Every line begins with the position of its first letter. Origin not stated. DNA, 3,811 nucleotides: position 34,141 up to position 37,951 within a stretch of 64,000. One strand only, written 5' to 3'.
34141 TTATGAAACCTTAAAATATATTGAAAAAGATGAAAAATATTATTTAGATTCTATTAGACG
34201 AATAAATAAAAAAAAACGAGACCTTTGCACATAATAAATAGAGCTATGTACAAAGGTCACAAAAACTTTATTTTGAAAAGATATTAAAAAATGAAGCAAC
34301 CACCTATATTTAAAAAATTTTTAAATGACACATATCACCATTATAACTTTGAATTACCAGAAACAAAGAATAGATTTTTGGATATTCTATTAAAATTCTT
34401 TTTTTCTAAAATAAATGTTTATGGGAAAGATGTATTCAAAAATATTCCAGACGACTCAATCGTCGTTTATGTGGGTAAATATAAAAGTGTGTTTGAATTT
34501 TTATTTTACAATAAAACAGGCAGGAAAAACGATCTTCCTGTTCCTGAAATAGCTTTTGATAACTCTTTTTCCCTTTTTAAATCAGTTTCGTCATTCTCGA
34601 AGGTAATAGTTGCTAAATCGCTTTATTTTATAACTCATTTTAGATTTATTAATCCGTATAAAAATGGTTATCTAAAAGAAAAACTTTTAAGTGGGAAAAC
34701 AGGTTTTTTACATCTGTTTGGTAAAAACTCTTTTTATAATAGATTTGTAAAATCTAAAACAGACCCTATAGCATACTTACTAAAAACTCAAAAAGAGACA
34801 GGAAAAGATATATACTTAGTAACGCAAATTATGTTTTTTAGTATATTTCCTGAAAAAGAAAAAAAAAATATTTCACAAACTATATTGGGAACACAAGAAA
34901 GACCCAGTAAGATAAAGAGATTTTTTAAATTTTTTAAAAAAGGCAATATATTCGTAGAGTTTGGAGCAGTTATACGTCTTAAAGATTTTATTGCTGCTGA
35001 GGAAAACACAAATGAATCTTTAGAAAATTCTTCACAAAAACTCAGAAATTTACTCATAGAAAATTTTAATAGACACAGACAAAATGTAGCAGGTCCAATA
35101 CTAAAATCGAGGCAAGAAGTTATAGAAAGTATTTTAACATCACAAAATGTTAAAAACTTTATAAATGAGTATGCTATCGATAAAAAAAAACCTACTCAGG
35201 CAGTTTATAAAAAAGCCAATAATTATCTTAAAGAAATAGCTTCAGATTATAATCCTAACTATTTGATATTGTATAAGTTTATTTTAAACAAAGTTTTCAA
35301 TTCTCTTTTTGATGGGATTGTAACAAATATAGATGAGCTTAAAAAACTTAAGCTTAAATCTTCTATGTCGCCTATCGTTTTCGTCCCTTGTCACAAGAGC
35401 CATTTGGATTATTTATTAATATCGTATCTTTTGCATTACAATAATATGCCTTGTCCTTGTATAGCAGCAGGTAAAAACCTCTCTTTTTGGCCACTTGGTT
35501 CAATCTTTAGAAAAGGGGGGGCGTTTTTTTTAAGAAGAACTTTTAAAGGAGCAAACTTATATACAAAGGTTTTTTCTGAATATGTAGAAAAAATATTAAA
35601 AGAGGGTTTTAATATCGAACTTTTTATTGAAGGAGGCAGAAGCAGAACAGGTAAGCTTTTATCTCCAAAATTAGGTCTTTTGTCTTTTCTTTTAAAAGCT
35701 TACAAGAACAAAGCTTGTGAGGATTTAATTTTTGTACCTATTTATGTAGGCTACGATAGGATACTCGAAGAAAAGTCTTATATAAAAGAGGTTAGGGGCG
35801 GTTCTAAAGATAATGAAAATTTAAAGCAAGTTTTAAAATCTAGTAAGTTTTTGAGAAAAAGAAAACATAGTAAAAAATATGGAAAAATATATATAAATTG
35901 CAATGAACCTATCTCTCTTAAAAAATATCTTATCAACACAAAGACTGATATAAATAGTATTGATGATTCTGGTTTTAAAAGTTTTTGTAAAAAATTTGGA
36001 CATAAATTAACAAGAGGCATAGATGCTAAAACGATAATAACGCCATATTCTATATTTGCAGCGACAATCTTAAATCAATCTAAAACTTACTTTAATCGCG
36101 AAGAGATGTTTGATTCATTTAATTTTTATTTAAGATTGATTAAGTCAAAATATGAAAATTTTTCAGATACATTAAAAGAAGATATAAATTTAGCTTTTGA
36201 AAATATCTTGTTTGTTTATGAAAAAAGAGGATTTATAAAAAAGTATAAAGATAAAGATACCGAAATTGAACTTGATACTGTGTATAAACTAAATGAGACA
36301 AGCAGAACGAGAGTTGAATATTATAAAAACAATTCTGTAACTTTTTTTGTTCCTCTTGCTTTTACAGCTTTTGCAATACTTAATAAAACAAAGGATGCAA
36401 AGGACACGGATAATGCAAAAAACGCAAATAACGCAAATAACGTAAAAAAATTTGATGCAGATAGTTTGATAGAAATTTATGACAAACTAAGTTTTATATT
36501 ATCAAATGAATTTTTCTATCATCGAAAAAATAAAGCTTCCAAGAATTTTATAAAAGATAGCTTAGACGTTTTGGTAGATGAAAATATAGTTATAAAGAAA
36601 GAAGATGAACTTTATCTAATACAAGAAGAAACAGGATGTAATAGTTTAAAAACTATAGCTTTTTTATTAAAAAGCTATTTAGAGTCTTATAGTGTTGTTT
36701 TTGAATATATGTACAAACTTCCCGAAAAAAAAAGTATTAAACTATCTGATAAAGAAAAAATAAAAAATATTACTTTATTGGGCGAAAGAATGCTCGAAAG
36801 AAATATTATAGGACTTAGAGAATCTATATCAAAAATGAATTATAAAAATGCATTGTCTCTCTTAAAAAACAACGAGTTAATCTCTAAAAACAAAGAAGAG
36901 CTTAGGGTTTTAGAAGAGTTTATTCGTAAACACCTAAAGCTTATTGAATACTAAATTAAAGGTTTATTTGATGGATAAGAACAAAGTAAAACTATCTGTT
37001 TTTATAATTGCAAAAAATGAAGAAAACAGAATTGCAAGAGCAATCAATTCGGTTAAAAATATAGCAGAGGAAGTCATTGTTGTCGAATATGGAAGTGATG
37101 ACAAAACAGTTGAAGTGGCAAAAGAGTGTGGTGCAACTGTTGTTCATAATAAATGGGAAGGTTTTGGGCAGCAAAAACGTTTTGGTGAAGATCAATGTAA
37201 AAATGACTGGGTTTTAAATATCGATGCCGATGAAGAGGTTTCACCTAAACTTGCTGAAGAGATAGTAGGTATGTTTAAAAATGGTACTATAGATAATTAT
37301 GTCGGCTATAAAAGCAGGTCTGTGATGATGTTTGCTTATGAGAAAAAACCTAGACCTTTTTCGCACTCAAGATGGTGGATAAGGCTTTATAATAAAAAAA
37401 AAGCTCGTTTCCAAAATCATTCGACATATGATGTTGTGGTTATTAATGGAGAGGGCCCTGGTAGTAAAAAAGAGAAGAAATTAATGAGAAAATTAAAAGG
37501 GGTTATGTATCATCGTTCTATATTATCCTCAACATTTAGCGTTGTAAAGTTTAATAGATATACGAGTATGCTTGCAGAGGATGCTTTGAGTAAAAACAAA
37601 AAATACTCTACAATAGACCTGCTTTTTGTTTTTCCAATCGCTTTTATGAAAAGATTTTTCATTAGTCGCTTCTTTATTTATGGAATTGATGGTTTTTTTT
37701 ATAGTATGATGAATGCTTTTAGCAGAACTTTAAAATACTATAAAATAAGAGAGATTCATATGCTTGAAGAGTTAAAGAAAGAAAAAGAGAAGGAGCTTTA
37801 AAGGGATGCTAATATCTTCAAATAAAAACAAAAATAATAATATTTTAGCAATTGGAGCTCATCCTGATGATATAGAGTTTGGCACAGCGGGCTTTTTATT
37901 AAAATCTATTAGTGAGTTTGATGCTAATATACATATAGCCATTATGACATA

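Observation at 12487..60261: Very dense, structured MITE-like family with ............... termini (12 loci in 48 kb)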

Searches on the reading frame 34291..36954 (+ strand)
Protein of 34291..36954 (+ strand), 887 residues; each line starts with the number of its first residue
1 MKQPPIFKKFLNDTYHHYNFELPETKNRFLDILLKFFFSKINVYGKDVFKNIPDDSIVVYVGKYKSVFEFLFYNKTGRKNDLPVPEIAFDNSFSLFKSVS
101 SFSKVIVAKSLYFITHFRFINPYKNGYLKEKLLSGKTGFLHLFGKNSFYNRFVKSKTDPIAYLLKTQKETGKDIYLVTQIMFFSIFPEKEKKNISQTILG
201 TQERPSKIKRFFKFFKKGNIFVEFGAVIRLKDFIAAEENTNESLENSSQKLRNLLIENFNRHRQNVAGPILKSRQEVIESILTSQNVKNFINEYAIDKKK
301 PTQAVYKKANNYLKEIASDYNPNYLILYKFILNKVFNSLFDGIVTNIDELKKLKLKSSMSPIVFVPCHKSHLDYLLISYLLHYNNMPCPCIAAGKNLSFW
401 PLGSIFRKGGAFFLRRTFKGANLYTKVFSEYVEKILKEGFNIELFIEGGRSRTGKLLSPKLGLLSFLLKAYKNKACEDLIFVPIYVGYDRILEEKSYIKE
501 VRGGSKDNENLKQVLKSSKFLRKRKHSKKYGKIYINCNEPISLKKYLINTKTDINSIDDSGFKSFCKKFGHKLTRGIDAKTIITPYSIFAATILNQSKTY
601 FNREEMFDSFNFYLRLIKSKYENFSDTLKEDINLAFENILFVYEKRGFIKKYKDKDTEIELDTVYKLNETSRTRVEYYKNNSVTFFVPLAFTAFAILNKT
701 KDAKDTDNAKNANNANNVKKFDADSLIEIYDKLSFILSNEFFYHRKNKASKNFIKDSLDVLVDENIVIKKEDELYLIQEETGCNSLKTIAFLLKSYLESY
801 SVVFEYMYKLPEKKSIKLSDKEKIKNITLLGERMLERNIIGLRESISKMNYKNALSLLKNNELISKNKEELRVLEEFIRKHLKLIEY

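Call 11: search_protein_families(library=ncbifam, proteins=[window:34291-36954:+])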
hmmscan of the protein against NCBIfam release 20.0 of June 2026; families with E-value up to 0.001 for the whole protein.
window:34291-36954:+ (887 aa): 5 families
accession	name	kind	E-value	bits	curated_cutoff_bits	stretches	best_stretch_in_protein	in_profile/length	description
NF003441.0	PRK04974.1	equivalog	2.3e-132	443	610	1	161-876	107-788/823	glycerol-3-phosphate 1-O-acyltransferase PlsB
TIGR03703.1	plsB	equivalog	1.4e-130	437.1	618.5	1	162-875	98-777/799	glycerol-3-phosphate 1-O-acyltransferase PlsB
NF002886.0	PRK03355.1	equivalog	2.3e-79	267.8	721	1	260-879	168-757/787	glycerol-3-phosphate 1-O-acyltransferase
NF008883.0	PRK11915.1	equivalog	1.9e-36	125.9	698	1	281-866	38-587/621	lysophospholipid acyltransferase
TIGR00530.1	AGP_acyltrn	subfamily_domain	8.6e-10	38.5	102.95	1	358-466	14-116/130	1-acylglycerol-3-phosphate O-acyltransferase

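Call 33: find_encoding_contigs(protein=P0129, flank=10000, max_places=3)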
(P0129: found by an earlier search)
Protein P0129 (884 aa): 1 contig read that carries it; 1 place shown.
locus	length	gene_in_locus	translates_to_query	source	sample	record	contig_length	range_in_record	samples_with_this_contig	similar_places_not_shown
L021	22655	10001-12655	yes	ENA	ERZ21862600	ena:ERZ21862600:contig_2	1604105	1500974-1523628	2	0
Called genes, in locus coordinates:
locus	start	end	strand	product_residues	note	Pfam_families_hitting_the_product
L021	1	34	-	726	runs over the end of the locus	PF13336:AcetylCoA_hyd_C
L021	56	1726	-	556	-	PF00483:NTP_transferase, PF12804:NTP_transf_3, PF01636:APH (faint)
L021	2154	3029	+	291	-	PF01497:Peripla_BP_2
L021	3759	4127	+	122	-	PF09820:AAA-ATPase_like, PF08011:PDDEXK_9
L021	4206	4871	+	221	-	PF13624:SurA_N_3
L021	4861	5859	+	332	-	PF13623:SurA_N_2, PF13624:SurA_N_3, PF09312:SurA_N, PF13145:Rotamase_2, PF13616:Rotamase_3 (weak), PF00639:Rotamase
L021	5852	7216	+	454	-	PF03448:MgtE_N, PF00571:CBS, PF01769:MgtE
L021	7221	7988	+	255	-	PF11967:RecO_N, PF02565:RecO_C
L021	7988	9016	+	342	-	PF02618:YceG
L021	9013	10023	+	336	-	PF00933:Glyco_hydro_3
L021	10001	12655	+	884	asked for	PF27464:PlsB_N, PF01553:Acyltransferase, PF19277:GPAT_C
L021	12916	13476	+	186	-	-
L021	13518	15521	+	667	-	PF00485:PRK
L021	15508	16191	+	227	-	PF00702:Hydrolase, PF13419:HAD_2, PF13242:Hydrolase_like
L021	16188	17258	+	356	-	PF00596:Aldolase_II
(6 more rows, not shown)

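Call 34: find_encoding_contigs(protein=P0135, flank=10000, max_places=3)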
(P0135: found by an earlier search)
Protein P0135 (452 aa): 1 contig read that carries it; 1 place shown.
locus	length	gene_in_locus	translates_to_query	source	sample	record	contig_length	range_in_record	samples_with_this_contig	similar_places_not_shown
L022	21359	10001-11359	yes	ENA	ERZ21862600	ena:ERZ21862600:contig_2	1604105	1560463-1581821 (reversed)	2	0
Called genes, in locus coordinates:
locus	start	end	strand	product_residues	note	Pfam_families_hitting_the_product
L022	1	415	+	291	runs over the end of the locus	PF02195:ParB_N, PF17762:HTH_ParB, PF23552:ParB_C (weak)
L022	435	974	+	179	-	PF05991:NYN_YacP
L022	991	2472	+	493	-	PF00291:PALP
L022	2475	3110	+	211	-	-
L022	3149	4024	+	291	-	PF02470:MlaD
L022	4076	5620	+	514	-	-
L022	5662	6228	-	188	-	PF01195:Pept_tRNA_hydro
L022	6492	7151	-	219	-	PF01386:Ribosomal_L25p, PF14693:Ribosomal_TL5_C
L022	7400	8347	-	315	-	PF13793:Pribosyltran_N, PF00156:Pribosyltran, PF14572:Pribosyl_synth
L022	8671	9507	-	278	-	PF00288:GHMP_kinases_N, PF08544:GHMP_kinases_C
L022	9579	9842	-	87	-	PF08899:DUF1844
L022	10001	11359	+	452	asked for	PF05140:ResB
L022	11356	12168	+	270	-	PF01578:Cytochrom_C_asm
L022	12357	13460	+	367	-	PF17792:ThiD2, PF02581:TMP-TENI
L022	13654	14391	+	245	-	PF12679:ABC2_membrane_2, PF12730:ABC2_membrane_4 (weak), PF12698:ABC2_membrane_3 (weak)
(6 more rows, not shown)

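Call 49: find_encoding_contigs(protein=P0140, flank=10000, max_places=3)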
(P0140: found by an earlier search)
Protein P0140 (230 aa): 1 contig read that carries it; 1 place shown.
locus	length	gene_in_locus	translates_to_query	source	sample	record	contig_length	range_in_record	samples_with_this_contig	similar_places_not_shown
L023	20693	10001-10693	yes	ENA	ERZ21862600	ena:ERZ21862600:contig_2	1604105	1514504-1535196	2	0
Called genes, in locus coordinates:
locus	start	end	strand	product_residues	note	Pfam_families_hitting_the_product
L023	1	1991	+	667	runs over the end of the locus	PF00485:PRK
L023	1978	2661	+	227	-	PF00702:Hydrolase, PF13419:HAD_2, PF13242:Hydrolase_like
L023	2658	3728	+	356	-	PF00596:Aldolase_II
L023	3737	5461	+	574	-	-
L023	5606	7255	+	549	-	PF00483:NTP_transferase (weak), PF01128:IspD (faint), PF12804:NTP_transf_3 (faint), PF00483:NTP_transferase (weak)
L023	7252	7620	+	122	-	PF04138:GtrA_DPMS_TM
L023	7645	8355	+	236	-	PF00535:Glycos_transf_2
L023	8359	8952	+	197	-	-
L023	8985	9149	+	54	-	-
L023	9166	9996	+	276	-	PF00535:Glycos_transf_2, PF13641:Glyco_tranf_2_3 (faint)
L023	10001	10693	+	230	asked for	PF02585:PIG-L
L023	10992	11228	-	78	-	-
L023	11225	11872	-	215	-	-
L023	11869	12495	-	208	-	-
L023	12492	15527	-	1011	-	PF01807:Zn_ribbon_DnaG, PF08275:DNAG_N, PF01751:Toprim, PF13155:Toprim_2, PF13662:Toprim_4, PF06048:DUF927 (faint)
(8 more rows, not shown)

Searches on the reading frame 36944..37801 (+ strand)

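Call 73: search_protein_families(library=pfam, proteins=[window:36944-37801:+], max_evalue=0.01)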
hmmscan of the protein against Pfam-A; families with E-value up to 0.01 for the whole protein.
window:36944-37801:+ (285 aa): 3 families
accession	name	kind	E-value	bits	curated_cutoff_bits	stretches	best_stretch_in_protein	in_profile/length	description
PF00535.33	Glycos_transf_2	-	5.8e-23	82.1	23.3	1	18-164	1-152/168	Glycosyl transferase family 2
PF13704.12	Glyco_tranf_2_4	-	9.1e-05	23.3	27.5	1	24-97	1-82/98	Glycosyl transferase family 2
PF13641.12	Glyco_tranf_2_3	-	0.00028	21.4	27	1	17-111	3-111/230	Glycosyltransferase like family 2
